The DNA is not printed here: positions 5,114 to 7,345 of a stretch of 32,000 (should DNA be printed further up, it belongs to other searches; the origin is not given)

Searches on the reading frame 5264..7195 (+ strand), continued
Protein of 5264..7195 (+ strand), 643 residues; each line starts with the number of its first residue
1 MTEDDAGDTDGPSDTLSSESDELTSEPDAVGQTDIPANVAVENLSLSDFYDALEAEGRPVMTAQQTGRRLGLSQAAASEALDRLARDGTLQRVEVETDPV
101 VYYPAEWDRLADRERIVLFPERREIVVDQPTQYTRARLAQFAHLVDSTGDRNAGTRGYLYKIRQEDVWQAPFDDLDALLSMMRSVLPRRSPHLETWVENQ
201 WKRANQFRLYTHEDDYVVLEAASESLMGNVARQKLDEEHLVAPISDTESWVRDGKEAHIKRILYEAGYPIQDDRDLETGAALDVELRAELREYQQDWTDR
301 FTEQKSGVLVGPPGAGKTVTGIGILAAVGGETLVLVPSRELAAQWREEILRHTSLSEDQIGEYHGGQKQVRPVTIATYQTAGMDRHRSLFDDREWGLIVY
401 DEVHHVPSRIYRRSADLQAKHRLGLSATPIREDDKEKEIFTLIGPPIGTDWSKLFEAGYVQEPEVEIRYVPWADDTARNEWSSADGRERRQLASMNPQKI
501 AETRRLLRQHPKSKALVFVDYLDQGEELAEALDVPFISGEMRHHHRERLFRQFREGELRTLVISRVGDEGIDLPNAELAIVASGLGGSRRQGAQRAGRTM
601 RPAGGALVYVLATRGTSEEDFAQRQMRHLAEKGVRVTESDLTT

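Call 77: find_encoding_contigs(protein=P0201, flank=8000, max_places=2)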
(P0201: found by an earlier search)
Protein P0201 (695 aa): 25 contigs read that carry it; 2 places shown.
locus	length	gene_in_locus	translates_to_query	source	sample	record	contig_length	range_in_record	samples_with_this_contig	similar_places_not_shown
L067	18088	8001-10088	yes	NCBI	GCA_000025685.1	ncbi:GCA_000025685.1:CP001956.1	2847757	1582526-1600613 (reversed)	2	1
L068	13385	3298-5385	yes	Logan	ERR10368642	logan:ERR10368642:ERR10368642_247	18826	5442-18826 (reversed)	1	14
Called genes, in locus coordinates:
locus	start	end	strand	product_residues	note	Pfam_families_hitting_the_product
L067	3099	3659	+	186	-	PF00352:TBP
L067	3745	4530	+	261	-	PF25213:HVO_A0261_N, PF08350:FilR1_middle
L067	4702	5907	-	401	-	PF13191:AAA_16, PF00004:AAA (faint), PF07728:AAA_5 (faint), PF13401:AAA_22, PF22606:Cdc6-ORC-like_ATPase_lid (weak), PF22703:Cdc6_lid, PF09079:WHD_Cdc6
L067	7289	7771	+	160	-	-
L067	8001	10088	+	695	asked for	PF00176:SNF2-rel_dom, PF00270:DEAD, PF04851:ResIII, PF16203:ERCC3_RAD25_C, PF00271:Helicase_C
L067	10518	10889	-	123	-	PF00111:Fer2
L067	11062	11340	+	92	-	PF26006:DUF7999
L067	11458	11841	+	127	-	PF20791:Acyl-ACP_TE_C (weak), PF13279:4HBT_2, PF03061:4HBT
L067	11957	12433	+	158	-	PF01242:PTPS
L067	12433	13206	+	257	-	PF04055:Radical_SAM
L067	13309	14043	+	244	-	PF02568:ThiI (weak), PF06508:QueC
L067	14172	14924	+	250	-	PF13489:Methyltransf_23, PF01209:Ubie_methyltran, PF13847:Methyltransf_31, PF08241:Methyltransf_11, PF08242:Methyltransf_12, PF13649:Methyltransf_25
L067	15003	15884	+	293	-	PF00892:EamA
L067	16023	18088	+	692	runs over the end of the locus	PF00072:Response_reg, PF00989:PAS (weak), PF08448:PAS_4 (weak), PF01590:GAF (weak), PF00512:HisKA, PF02518:HATPase_c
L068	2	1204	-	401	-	PF13191:AAA_16, PF00004:AAA (faint), PF07728:AAA_5 (faint), PF13401:AAA_22, PF22606:Cdc6-ORC-like_ATPase_lid (weak), PF22703:Cdc6_lid, PF09079:WHD_Cdc6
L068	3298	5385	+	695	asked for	PF00176:SNF2-rel_dom, PF00270:DEAD, PF04851:ResIII, PF16203:ERCC3_RAD25_C, PF00271:Helicase_C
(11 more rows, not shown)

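Call 85: find_encoding_contigs(protein=P0175, flank=7000, max_places=1)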
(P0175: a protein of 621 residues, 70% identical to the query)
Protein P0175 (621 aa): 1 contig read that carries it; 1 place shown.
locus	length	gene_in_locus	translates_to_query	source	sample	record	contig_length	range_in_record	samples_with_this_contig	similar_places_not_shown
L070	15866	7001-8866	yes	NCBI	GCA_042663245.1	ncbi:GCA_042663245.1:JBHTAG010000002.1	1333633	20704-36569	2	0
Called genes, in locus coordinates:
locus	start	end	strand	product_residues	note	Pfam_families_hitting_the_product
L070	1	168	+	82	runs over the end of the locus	-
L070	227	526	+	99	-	PF25921:DUF7967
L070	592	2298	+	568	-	PF02730:AFOR_N, PF01314:AFOR_C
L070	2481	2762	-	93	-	PF02597:ThiS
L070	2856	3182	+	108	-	PF26445:DUF8124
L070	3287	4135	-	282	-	-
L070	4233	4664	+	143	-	-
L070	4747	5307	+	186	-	PF00352:TBP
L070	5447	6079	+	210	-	-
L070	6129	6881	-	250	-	-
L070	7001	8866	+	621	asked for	PF00176:SNF2-rel_dom, PF00270:DEAD, PF04851:ResIII, PF16203:ERCC3_RAD25_C, PF00271:Helicase_C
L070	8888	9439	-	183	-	PF07883:Cupin_2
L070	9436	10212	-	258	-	-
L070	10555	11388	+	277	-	PF13349:DUF4097 (weak)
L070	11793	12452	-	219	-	PF13796:Sensor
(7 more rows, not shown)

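Call 86: find_encoding_contigs(protein=P0194, flank=7000, max_places=1)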
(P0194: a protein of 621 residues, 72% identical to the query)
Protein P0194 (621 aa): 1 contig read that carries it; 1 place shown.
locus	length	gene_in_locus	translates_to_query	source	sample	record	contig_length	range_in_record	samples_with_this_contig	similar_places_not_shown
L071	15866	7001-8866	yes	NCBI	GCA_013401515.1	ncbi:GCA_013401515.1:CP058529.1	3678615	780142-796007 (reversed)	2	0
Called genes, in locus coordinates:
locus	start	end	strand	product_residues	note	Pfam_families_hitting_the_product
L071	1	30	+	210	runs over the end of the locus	PF17932:TetR_C_24 (faint), PF00440:TetR_N, PF13977:TetR_C_6, PF16925:TetR_C_13 (weak)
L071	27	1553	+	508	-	PF01554:MatE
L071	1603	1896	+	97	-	PF25921:DUF7967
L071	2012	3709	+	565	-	PF02730:AFOR_N, PF01314:AFOR_C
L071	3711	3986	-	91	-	PF02597:ThiS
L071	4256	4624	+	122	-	PF26445:DUF8124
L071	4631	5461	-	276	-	-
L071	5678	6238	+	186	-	PF00352:TBP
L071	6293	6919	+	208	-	-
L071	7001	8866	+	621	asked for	PF00176:SNF2-rel_dom, PF00270:DEAD, PF04851:ResIII, PF16203:ERCC3_RAD25_C, PF00271:Helicase_C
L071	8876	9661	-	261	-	-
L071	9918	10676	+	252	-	PF00005:ABC_tran, PF02463:SMC_N (faint), PF13304:AAA_21 (faint)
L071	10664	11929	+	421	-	PF12704:MacB_PCD, PF02687:FtsX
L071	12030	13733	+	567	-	-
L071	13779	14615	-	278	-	PF24381:DUF7537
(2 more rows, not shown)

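Call 87: find_encoding_contigs(protein=P0096, flank=7000, max_places=1)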
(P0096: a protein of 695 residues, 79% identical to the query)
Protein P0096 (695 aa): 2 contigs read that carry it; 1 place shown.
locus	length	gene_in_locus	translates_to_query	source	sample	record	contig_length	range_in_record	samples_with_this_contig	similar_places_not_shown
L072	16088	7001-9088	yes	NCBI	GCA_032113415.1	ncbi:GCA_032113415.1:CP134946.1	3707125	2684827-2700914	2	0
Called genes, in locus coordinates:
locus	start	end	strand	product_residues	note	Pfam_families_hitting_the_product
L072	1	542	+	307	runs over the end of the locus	PF00528:BPD_transp_1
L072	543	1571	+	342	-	PF00005:ABC_tran, PF13304:AAA_21 (faint), PF08402:TOBE_2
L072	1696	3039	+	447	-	PF01571:GCV_T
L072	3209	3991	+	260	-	PF00702:Hydrolase, PF13344:Hydrolase_6, PF13419:HAD_2, PF13242:Hydrolase_like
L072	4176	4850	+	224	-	PF03009:GDPD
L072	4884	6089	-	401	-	PF13191:AAA_16, PF00004:AAA (faint), PF07728:AAA_5 (faint), PF13401:AAA_22, PF22606:Cdc6-ORC-like_ATPase_lid (weak), PF22703:Cdc6_lid, PF09079:WHD_Cdc6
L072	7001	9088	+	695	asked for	PF00176:SNF2-rel_dom, PF00270:DEAD, PF04851:ResIII, PF16203:ERCC3_RAD25_C, PF00271:Helicase_C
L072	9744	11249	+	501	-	PF03055:RPE65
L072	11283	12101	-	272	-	PF00582:Usp (weak)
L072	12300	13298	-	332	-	-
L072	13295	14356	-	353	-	PF00005:ABC_tran, PF13304:AAA_21, PF13732:DrrA1-3_C (faint)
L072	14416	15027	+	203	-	-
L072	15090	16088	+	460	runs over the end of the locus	PF04389:Peptidase_M28, PF01546:Peptidase_M20, PF07687:M20_dimer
